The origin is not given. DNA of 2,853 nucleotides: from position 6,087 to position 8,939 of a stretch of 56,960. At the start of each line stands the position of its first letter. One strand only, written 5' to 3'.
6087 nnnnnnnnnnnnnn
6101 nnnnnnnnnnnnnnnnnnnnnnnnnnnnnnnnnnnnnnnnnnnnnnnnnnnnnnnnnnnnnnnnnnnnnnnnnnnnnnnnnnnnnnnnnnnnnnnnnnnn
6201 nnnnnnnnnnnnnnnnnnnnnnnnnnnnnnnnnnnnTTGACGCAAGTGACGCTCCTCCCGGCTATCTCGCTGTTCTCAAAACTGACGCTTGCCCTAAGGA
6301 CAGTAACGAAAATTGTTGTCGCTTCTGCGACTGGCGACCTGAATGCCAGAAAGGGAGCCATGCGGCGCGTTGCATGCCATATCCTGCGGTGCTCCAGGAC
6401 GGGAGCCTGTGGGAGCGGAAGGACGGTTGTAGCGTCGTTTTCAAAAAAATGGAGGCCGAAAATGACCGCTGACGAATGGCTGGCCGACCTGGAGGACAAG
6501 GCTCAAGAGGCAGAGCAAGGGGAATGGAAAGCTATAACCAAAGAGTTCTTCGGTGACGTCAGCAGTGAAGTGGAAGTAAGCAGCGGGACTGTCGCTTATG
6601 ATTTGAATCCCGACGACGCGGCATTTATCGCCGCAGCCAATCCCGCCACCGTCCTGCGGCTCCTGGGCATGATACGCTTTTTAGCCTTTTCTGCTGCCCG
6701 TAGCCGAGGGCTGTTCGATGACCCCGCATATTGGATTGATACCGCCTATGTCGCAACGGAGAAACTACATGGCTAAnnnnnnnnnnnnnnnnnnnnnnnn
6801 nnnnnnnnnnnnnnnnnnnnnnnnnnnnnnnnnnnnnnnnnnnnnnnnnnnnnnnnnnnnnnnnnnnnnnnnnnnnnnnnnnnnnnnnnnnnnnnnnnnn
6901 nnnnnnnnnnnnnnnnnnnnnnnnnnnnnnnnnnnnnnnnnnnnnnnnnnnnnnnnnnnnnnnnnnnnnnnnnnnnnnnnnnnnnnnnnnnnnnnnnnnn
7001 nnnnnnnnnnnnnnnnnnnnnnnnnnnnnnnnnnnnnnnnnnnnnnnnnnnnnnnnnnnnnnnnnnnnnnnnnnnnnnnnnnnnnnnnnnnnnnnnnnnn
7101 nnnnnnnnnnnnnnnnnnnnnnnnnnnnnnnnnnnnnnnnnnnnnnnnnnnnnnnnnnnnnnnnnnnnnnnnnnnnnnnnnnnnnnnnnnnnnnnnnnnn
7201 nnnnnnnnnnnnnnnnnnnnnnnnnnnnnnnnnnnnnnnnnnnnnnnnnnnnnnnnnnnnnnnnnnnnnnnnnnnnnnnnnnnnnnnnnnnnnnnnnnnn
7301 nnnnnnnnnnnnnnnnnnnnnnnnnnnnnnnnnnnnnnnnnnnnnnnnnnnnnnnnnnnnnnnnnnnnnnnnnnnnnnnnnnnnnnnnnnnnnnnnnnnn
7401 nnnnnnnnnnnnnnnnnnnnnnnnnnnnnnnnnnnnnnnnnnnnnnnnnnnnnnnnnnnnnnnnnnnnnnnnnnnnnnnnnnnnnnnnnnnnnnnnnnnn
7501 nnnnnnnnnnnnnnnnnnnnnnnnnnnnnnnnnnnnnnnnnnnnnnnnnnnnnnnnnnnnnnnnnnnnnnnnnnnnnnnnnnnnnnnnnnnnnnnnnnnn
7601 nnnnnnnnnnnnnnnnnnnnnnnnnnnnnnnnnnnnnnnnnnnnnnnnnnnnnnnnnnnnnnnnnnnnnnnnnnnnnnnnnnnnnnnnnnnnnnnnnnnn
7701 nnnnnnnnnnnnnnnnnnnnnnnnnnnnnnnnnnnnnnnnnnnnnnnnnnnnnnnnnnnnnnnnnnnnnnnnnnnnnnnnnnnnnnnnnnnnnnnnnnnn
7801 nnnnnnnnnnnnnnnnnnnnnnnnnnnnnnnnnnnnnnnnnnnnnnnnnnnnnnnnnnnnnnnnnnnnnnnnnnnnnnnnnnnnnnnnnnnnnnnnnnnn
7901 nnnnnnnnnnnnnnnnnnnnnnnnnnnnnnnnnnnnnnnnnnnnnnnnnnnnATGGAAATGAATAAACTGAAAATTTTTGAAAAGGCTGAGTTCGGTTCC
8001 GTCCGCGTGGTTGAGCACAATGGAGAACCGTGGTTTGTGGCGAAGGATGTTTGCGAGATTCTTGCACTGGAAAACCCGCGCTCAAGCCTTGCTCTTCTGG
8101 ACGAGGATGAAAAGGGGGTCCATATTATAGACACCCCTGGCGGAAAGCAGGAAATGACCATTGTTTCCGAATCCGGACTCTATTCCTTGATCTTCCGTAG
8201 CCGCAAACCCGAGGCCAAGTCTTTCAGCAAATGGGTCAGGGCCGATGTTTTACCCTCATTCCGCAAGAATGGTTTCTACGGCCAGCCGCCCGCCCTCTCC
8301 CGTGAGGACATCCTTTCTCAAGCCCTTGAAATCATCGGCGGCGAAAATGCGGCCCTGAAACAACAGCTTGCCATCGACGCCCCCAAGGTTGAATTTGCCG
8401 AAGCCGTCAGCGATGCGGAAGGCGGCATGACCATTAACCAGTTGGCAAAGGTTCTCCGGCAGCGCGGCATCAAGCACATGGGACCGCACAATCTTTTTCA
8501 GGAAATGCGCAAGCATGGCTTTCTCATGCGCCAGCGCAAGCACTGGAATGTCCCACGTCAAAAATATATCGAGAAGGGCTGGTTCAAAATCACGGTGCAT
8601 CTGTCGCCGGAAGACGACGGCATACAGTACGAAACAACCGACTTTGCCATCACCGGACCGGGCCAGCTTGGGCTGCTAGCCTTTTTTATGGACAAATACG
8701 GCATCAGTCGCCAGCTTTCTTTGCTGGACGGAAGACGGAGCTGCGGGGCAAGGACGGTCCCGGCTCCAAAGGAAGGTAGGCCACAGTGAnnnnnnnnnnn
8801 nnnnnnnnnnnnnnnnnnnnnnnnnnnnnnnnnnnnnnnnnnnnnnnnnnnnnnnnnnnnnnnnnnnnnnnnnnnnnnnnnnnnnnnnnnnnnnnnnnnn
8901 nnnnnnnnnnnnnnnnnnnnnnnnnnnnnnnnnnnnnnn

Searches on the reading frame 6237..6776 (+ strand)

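Call 51: search_protein_families(library=phrogs, proteins=[window:6237-6776:+], max_evalue=0.001)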
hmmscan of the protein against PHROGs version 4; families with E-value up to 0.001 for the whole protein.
window:6237-6776:+ (179 aa): 7 families
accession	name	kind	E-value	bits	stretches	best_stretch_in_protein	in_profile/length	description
phrog_5585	-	unknown function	6.4e-07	30.6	1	85-147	9-78/125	-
phrog_1667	-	unknown function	7.2e-07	30.8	1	83-145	7-66/133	-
phrog_19118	-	unknown function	1.2e-05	26.2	1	118-145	2-29/61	-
phrog_1138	-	unknown function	3.4e-05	24.9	1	83-143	10-61/228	-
phrog_4029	-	unknown function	9.3e-05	23.8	1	89-152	11-61/144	-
phrog_250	-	unknown function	0.00049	20.4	1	87-143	82-128/367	-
phrog_8171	-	unknown function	0.00074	21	0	83-143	7-71/149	-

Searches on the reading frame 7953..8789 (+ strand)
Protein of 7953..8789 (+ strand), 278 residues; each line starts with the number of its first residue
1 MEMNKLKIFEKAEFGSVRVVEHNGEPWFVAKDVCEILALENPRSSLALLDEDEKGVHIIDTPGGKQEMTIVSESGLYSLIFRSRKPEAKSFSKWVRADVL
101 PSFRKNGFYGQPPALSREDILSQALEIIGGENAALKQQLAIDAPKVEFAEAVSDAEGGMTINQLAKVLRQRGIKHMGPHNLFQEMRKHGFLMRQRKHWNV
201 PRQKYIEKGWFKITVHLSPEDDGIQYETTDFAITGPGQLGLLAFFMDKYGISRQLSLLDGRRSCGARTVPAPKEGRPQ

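Call 51: search_protein_families(library=phrogs, proteins=[window:7953-8789:+], max_evalue=0.001)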
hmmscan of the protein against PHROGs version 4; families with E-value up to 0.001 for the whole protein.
window:7953-8789:+ (278 aa): 14 families
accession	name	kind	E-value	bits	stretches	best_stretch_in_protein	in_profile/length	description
phrog_130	-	transcription regulation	3.9e-71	241.5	1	1-241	155-404/480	anti-repressor Ant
phrog_2899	-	transcription regulation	8.2e-46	157.7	1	3-148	4-147/263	anti-repressor Ant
phrog_7940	-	unknown function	4.5e-39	135.5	1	3-112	1-110/252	-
phrog_2593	-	transcription regulation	1.5e-38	134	1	12-185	25-192/255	anti-repressor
phrog_463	-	transcription regulation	1e-37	131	1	3-139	2-140/250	anti-repressor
phrog_245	-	transcription regulation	7.2e-34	118.7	1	15-108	49-142/319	anti-repressor Ant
phrog_2977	-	transcription regulation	1.7e-26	93.8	1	2-86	60-148/150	anti-repressor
phrog_25722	-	unknown function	3.8e-24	86.2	1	17-124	15-123/150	-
phrog_63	-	transcription regulation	3.9e-24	86.7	1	123-225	236-337/431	anti-repressor Ant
phrog_9976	-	transcription regulation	4.2e-24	86.4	1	16-108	10-103/188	anti-repressor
phrog_2011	-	transcription regulation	6e-24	86.2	1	6-127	1-133/275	anti-repressor Ant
phrog_5060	-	transcription regulation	8.2e-24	85.9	1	16-117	16-125/224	anti-repressor Ant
phrog_9438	-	transcription regulation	2.4e-17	63.9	1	141-247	7-113/121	anti-repressor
phrog_7347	-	unknown function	4.2e-05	24.8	1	68-109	6-46/78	-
